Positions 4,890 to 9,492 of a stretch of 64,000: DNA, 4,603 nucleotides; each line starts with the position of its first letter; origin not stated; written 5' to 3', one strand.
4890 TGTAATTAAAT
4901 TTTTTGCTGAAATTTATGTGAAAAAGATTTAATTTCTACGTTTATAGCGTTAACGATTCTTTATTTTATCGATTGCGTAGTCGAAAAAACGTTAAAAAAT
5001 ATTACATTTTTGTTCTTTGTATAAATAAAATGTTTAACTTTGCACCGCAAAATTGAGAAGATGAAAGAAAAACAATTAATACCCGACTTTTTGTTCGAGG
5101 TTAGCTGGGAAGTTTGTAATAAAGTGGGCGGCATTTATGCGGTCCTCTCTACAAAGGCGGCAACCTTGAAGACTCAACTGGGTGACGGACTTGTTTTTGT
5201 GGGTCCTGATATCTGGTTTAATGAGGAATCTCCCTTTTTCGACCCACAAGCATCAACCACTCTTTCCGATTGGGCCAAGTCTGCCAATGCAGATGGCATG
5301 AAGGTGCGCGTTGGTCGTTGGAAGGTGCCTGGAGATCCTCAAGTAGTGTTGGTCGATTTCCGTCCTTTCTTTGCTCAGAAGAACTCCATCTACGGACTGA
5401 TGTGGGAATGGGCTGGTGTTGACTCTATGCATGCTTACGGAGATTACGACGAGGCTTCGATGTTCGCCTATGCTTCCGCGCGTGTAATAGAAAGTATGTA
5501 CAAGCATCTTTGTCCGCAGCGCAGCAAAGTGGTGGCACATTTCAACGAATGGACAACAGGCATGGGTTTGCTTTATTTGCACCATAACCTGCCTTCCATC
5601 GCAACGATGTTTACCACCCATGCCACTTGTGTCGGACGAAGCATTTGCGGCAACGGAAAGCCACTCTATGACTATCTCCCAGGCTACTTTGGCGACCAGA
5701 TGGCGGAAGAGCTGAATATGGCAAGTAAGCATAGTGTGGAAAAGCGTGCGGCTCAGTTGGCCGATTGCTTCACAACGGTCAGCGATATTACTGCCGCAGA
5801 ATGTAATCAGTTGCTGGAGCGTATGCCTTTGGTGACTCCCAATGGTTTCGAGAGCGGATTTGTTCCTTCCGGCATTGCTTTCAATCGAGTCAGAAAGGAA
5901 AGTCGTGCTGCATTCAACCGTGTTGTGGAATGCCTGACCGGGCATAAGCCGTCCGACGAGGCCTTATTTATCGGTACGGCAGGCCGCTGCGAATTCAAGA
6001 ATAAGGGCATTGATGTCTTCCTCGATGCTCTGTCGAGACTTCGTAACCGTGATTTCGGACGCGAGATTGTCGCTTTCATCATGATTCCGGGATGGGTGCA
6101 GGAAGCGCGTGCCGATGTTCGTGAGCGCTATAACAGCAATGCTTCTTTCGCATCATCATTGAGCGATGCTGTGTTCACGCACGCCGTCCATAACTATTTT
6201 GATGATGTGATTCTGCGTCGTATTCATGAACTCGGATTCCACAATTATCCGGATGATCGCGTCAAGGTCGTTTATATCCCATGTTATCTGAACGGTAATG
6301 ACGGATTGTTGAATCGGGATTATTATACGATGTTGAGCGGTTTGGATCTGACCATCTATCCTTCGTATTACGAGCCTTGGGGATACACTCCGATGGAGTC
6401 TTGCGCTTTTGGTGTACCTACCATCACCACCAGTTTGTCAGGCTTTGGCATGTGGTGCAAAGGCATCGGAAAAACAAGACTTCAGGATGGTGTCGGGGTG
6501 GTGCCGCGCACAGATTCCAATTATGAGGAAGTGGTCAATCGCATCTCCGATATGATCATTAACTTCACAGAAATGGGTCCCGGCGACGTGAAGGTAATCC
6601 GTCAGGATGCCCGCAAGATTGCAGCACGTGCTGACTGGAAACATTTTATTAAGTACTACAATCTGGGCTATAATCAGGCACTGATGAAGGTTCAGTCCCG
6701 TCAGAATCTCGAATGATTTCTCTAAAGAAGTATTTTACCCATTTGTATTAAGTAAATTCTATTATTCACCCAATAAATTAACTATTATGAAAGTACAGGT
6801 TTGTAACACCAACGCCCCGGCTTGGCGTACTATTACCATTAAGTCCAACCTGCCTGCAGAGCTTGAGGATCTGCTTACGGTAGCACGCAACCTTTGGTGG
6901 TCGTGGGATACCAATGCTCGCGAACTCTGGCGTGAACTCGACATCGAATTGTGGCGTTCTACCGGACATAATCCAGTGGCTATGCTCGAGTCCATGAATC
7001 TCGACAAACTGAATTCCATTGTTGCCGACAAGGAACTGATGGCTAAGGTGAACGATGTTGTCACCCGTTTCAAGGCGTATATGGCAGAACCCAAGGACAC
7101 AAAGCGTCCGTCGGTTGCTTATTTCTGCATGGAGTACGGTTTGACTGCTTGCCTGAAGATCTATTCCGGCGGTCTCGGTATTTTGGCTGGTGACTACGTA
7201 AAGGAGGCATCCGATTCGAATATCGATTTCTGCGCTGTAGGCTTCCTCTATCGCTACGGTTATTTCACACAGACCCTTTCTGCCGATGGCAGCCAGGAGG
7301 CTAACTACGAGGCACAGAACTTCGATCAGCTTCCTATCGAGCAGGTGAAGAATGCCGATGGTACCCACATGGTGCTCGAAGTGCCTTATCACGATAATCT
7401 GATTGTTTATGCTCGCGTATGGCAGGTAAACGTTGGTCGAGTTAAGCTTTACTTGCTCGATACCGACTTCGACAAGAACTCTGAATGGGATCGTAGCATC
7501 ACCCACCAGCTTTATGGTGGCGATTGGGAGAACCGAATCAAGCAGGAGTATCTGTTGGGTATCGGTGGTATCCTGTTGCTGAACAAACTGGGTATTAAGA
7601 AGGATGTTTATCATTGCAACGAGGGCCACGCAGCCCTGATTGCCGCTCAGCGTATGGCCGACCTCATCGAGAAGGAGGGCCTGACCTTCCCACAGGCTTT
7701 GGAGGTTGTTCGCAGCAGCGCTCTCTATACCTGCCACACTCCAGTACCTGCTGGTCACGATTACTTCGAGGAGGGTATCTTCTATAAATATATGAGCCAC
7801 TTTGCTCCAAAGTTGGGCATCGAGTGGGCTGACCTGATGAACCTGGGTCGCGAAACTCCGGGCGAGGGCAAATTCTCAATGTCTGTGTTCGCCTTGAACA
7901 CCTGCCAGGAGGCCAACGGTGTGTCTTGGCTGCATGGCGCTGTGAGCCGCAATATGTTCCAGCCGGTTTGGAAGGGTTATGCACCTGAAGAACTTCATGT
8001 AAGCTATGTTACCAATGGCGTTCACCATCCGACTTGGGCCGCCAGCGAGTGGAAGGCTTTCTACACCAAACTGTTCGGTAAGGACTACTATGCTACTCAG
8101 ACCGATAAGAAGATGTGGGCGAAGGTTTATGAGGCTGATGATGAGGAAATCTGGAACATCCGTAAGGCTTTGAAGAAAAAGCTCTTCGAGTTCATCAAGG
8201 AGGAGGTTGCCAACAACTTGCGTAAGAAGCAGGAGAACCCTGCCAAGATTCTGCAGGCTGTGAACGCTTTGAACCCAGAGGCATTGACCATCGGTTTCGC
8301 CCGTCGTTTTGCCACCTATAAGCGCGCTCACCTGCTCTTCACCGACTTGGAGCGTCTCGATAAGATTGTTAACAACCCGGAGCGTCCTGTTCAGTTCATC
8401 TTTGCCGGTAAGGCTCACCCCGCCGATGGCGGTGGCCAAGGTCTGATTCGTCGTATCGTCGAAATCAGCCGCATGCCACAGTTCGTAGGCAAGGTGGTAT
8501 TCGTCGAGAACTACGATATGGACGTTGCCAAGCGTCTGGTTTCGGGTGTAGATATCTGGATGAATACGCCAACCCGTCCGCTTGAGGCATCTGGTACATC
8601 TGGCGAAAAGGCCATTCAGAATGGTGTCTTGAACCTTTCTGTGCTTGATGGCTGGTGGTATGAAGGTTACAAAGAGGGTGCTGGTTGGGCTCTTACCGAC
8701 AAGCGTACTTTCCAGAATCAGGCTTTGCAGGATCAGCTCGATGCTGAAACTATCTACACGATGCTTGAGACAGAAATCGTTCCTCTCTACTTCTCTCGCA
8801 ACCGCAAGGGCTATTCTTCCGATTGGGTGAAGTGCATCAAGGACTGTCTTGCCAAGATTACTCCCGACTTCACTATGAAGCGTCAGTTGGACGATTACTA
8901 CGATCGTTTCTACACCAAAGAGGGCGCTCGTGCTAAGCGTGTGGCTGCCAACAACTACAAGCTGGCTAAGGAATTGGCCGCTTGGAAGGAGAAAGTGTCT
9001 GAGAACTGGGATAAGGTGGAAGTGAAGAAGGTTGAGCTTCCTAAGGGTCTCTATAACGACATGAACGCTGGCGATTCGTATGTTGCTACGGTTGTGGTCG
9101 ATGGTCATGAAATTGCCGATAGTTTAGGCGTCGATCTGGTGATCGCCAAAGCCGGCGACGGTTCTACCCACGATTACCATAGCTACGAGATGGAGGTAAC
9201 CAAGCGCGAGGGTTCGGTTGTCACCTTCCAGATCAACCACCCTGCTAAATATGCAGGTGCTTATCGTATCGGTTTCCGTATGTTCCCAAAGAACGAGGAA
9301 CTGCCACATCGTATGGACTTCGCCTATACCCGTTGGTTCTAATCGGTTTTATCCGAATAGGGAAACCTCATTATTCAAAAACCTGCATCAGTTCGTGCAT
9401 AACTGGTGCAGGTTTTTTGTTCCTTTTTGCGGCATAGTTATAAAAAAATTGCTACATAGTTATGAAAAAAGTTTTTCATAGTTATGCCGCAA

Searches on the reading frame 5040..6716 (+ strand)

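Call 44: search_protein_families(library=pfam, proteins=[window:5040-6716:+], max_evalue=0.00001)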
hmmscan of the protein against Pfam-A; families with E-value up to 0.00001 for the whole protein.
window:5040-6716:+ (558 aa): 5 families
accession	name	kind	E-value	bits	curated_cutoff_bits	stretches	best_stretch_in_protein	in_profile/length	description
PF05693.19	Glycogen_syn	-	1.3e-97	328.4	27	2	20-352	1-341/639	Glycogen synthase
PF08323.17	Glyco_transf_5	-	5.8e-11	43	22.7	1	21-255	5-224/239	Starch synthase catalytic domain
PF00534.26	Glycos_transf_1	-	1.9e-09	37.7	26.4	1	427-469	85-127/172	Glycosyl transferases group 1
PF13692.12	Glyco_trans_1_4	-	1.7e-08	35.3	27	0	427-471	69-113/142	Glycosyl transferases group 1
PF20706.3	GT4-conflict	-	5.2e-07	29.4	26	0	432-535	279-380/385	Family 4 Glycosyltransferase in conflict systems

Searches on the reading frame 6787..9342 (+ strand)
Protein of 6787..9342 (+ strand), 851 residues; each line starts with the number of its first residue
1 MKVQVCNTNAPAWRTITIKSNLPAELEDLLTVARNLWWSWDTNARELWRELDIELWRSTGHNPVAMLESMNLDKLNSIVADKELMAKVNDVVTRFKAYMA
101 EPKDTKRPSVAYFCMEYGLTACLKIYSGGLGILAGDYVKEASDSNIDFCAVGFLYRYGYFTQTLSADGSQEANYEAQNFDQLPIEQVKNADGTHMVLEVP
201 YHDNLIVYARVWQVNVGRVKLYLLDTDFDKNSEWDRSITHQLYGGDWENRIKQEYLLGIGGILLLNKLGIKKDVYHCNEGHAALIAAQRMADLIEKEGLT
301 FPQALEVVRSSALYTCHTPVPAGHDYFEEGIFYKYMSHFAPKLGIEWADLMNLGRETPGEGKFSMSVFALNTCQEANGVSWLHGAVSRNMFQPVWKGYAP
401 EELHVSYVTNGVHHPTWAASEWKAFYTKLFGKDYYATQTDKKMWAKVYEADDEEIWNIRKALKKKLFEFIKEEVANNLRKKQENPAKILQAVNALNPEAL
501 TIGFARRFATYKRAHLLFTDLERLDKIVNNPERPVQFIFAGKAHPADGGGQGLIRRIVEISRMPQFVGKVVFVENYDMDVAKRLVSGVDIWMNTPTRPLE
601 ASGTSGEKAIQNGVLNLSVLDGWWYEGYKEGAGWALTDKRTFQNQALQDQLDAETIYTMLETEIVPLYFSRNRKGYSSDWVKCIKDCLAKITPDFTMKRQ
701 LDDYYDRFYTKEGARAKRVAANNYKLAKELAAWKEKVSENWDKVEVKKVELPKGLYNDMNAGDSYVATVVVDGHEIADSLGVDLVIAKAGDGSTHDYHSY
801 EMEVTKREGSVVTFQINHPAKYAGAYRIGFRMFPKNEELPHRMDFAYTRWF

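Call 44: search_protein_families(library=pfam, proteins=[window:6787-9342:+], max_evalue=0.00001)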
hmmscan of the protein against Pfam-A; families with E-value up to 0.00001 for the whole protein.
window:6787-9342:+ (851 aa): 2 families
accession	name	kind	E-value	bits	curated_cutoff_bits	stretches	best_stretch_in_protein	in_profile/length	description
PF11897.13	DUF3417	-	6.8e-35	120.3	25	1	22-123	1-109/109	Protein of unknown function (DUF3417)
PF00343.26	Phosphorylase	-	5e-29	101.6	27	1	272-622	217-579/713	Carbohydrate phosphorylase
